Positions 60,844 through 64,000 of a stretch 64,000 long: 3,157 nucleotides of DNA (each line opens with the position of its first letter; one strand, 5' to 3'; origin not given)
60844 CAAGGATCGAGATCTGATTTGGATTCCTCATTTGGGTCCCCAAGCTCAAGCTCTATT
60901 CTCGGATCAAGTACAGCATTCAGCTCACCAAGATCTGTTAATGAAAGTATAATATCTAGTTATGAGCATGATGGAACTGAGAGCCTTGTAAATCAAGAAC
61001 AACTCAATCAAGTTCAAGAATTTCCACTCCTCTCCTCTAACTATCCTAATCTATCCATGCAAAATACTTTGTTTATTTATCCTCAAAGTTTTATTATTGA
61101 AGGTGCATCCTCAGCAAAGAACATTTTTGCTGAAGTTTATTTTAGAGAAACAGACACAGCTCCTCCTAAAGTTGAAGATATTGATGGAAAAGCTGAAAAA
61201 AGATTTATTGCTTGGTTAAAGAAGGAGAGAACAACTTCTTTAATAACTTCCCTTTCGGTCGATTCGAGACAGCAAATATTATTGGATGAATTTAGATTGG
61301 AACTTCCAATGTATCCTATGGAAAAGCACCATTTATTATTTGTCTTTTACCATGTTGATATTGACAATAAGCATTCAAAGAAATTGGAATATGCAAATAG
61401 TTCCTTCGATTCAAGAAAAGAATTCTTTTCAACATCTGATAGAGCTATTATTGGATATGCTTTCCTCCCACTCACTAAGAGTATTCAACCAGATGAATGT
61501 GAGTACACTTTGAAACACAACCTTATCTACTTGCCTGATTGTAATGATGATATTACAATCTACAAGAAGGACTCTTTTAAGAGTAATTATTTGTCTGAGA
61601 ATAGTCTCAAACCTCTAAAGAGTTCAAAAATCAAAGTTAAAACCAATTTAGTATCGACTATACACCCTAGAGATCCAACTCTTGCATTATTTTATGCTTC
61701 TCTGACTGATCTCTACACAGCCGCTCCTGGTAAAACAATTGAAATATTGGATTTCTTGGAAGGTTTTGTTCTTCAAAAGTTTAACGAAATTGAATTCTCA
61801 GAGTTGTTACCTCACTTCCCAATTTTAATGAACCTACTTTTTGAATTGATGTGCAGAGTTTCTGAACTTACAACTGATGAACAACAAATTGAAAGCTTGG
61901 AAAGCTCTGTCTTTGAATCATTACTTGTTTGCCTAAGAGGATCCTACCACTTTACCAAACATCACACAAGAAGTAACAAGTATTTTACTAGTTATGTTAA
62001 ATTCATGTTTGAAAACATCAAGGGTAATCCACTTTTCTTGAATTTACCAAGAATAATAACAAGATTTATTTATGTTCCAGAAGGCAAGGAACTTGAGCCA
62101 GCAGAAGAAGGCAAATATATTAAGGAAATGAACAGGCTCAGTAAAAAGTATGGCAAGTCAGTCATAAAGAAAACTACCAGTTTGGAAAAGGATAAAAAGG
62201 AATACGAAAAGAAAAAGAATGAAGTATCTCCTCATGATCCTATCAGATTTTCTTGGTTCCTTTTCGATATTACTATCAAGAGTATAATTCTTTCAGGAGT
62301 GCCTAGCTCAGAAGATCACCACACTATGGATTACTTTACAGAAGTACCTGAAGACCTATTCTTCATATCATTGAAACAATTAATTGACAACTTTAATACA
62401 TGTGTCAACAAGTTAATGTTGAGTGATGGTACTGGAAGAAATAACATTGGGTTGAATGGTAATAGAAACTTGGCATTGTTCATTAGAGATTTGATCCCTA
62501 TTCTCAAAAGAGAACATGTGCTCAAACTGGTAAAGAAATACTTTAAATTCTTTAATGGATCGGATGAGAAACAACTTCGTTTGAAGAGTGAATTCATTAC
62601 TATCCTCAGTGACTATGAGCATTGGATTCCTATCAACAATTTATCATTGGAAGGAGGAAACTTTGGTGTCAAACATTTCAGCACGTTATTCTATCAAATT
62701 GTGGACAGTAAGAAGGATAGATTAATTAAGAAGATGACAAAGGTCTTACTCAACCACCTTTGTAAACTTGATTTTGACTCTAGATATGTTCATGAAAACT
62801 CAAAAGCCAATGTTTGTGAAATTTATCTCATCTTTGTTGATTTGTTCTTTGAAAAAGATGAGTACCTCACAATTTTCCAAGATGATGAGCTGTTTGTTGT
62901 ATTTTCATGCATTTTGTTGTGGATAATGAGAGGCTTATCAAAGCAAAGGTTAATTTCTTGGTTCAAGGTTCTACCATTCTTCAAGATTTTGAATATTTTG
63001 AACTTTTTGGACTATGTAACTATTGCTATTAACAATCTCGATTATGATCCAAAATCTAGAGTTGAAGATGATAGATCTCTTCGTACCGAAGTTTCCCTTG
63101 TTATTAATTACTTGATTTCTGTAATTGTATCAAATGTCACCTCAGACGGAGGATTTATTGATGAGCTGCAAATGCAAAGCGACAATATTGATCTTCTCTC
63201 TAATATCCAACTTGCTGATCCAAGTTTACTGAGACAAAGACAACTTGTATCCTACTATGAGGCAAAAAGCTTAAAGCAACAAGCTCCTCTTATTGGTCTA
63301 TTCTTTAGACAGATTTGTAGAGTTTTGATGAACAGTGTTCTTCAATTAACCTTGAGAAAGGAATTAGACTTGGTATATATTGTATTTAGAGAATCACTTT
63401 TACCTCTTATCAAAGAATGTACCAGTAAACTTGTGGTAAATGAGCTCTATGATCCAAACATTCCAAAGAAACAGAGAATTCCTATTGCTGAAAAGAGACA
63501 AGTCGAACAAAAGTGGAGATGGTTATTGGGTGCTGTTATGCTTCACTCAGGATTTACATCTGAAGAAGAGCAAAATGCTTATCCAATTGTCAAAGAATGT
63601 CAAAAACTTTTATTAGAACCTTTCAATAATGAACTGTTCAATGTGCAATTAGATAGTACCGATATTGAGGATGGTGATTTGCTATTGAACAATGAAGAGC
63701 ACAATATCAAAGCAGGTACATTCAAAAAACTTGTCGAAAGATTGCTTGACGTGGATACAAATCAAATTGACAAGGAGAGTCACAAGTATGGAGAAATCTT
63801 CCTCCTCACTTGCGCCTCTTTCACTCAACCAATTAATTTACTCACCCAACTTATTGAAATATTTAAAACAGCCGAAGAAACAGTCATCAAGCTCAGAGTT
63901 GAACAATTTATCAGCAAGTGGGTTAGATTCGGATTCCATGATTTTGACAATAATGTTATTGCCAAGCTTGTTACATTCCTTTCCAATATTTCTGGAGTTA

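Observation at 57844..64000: Giant ORF combining a DOCK DHR-1 domain with a RasGEF-N (REM)-like motif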

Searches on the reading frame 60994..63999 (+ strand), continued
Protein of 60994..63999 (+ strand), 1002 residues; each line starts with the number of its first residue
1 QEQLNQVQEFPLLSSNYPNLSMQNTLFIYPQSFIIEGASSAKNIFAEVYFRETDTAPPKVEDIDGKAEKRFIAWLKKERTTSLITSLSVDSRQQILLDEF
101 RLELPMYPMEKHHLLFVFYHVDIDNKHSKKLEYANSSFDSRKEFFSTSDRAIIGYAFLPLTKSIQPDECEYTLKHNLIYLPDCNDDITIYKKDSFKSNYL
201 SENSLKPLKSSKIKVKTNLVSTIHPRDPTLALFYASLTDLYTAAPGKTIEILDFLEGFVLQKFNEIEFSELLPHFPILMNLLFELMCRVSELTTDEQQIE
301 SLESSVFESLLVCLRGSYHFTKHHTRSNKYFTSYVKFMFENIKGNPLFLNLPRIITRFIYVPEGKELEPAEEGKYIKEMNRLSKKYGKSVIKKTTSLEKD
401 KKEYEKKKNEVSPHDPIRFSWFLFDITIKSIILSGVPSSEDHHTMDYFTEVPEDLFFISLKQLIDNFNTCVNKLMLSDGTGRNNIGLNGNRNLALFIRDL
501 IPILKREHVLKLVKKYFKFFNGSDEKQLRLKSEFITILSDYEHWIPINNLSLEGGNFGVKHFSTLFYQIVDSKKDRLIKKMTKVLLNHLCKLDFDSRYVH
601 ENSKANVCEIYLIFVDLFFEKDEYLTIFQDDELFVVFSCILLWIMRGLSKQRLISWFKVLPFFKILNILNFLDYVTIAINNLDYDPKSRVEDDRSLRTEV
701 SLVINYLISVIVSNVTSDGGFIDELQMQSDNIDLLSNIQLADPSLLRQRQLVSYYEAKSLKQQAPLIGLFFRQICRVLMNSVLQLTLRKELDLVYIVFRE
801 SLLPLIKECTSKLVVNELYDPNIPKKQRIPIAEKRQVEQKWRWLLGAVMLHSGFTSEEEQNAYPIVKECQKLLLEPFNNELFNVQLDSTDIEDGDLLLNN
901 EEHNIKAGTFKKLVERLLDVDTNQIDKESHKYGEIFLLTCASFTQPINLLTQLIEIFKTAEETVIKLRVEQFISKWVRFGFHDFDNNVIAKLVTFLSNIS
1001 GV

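Call 90: fold_search(model_id=the predicted structure, library=pdb)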
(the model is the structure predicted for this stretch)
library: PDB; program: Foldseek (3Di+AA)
matches with E <= 10: 1196; with E <= 0.001: 31
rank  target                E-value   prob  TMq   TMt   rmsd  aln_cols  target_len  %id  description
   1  8xm7_B                9.5e-12  1.00  0.41  0.35  14.4      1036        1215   12  Cryo-EM structure of the RhoG/DOCK5/ELMO1/Rac1 complex: RhoG/DOCK5/ELMO1 focused map (released 2024-06-26)
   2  9lx0_B                1.3e-11  1.00  0.44  0.29  16.6      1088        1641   12  DOCK5/ELMO1 complex with RhoG and Rac1 on lipid membrane (released 2025-11-19)
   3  9lxh_B                1.4e-09  1.00  0.37  0.30  19.0      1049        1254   13  DOCK5/ELMO1 complex with RhoG and Rac1 on lipid membrane (released 2025-11-19)
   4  3l4c_B                5.6e-06  1.00  0.14  0.71   4.3       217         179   17  Structural basis of membrane-targeting by Dock180 (released 2010-02-23)
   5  7clx                  1.0e-05  1.00  0.14  0.64   5.5       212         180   18  Crystal structure of the DOCK8 DHR-1 domain (released 2021-02-10)
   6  3l4c_A                1.1e-05  1.00  0.14  0.69   4.6       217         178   13  Structural basis of membrane-targeting by Dock180 (released 2010-02-23)
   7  7cly                  1.9e-05  1.00  0.14  0.65   5.3       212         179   18  Structure of the DOCK8 DHR-1 domain crystallized with di-C8-phosphatidylinositol-(4,5)-bisphosphate (released 2021-02-10)
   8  7som_G                2.4e-05  0.99  0.11  0.11  38.5      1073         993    9  Ciliary C2 central pair apparatus isolated from Chlamydomonas reinhardtii (released 2022-04-13)
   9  7wtx_K                1.1e-04  0.98  0.11  0.12  33.2       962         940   11  Cryo-EM structure of a human pre-40S ribosomal subunit - State RRP12-B1 (released 2022-10-19)
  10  6tc0_C                2.5e-04  0.98  0.12  0.12  28.9       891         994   11  Crystal structure of MMS19-CIAO1-CIAO2B CIA targeting complex (released 2020-07-29)
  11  5dhf_C                3.4e-04  0.99  0.15  0.15  26.3       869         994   10  Crystal Structure of hRio2 NES Peptide in complex with CRM1-Ran-RanBP1 (released 2015-09-16)
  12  7z8v_D                3.4e-04  0.89  0.11  0.10  28.9       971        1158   12  CAND1-SCF-SKP2 (SKP1deldel) CAND1 engaged SCF rocked (released 2023-04-19)
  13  7jis_A                4.1e-04  0.97  0.11  0.12  27.2       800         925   10  HUMAN PI3KDELTA IN COMPLEX WITH COMPOUND 2F (released 2020-12-30)
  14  5vlr_A                4.5e-04  0.97  0.12  0.13  28.9       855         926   10  CRYSTAL STRUCTURE OF PI3K DELTA IN COMPLEX WITH A TRIFLUORO-ETHYL-PYRAZOL-PYROLOTRIAZINE INHIBITOR (released 2017-06-07)
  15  4hay_C                4.6e-04  0.99  0.15  0.15  28.9       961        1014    9  Crystal structure of CRM1 inhibitor Leptomycin B in complex with CRM1(K548E,K579Q)-Ran-RanBP1 (released 2013-01-09)
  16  9hcj_C1               4.8e-04  0.99  0.15  0.12  27.8       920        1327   10  D. discoideum nuclear pore complex (released 2024-12-25)
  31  7kzv_V                9.4e-04  0.90  0.12  0.11  31.9      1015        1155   11  Structure of the human fanconi anaemia Core-UBE2T-ID-DNA complex in closed state (released 2021-03-10)
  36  8cmk_A                1.1e-03  0.95  0.14  0.15  30.6       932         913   10  Transportin-3 TNPO3 in complex with RSY region of CIRBP (released 2024-03-06)
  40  9hcj_C0               1.1e-03  0.97  0.15  0.12  27.4       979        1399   10  D. discoideum nuclear pore complex (released 2024-12-25)
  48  8qyz_F                1.3e-03  0.94  0.14  0.14  32.1       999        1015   12  Crystal structure of hiNES2 in complex with Xpo1 and RanGTP (released 2024-11-06)
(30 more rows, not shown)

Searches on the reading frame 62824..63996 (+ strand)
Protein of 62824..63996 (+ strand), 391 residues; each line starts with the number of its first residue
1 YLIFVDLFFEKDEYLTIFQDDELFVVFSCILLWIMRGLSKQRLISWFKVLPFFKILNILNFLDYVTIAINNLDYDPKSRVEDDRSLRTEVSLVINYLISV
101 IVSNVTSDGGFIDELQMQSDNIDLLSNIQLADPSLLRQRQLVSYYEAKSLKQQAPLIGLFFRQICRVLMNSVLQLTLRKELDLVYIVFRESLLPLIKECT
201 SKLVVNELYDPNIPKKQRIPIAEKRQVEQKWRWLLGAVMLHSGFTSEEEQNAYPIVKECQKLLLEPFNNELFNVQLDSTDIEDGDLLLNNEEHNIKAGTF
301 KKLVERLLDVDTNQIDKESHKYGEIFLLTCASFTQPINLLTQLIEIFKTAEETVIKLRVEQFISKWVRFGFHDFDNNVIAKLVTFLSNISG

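Call 49: find_homologous_proteins(query=A2, max_evalue=0.00001)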
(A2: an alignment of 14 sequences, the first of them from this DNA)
Query A2 (14 sequences) (391 aa, profile of the alignment): 6 proteins with E <= 0.00001 among 8000 candidates.
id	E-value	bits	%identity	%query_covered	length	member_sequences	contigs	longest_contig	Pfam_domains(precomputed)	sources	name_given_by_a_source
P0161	2.0e-10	59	26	29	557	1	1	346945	PF00617.25,PF00618.26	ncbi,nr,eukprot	ncbi:hypothetical protein PIROE2DRAFT_57967 [Piromyces sp. E2]|nr:hypothetical protein PIROE2DRAFT_5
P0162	3.0e-8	52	36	17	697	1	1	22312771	PF00788.30,PF00617.25,PF00618.26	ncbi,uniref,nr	ncbi:ral guanine nucleotide dissociation stimulator-like 1 isoform X7 [Anthonomus grandis grandis]|u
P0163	3.3e-8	51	35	17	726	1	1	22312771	PF00788.30,PF00617.25,PF00618.26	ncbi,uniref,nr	ncbi:ral guanine nucleotide dissociation stimulator-like 1 isoform X4 [Anthonomus grandis grandis]|u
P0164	1.3e-7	50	37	15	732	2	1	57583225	PF00788.30,PF00617.25,PF00618.26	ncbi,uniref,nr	ncbi:unnamed protein product [Ceutorhynchus assimilis]|uniref:Ral guanine nucleotide dissociation st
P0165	1.4e-7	49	35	17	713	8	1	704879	PF00788.30,PF00617.25,PF00618.26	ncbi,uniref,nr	ncbi:hypothetical protein GWI33_002892 [Rhynchophorus ferrugineus]|uniref:Ral guanine nucleotide dis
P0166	1.6e-7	49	32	16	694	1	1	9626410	PF00788.30,PF00617.25,PF00618.26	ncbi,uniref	ncbi:hypothetical protein ABEB36_011854 [Hypothenemus hampei]|uniref:Ral guanine nucleotide dissocia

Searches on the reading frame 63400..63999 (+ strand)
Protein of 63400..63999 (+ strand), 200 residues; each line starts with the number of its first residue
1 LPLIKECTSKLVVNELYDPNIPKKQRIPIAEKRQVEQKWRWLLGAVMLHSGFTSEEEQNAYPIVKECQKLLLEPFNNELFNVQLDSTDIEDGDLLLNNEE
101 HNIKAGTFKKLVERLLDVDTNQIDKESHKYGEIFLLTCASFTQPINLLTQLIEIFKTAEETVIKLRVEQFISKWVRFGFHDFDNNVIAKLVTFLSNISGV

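Call 5: search_protein_families(library=pfam, proteins=[window:63400-63999:+], max_evalue=10)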
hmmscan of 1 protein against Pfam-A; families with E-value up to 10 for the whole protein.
window:63400-63999:+ (200 aa): 1 family
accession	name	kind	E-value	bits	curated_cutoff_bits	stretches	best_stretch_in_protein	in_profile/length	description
PF00618.25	RasGEF_N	-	7.2e-12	45.9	28.3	1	102-193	1-106/106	RasGEF N-terminal motif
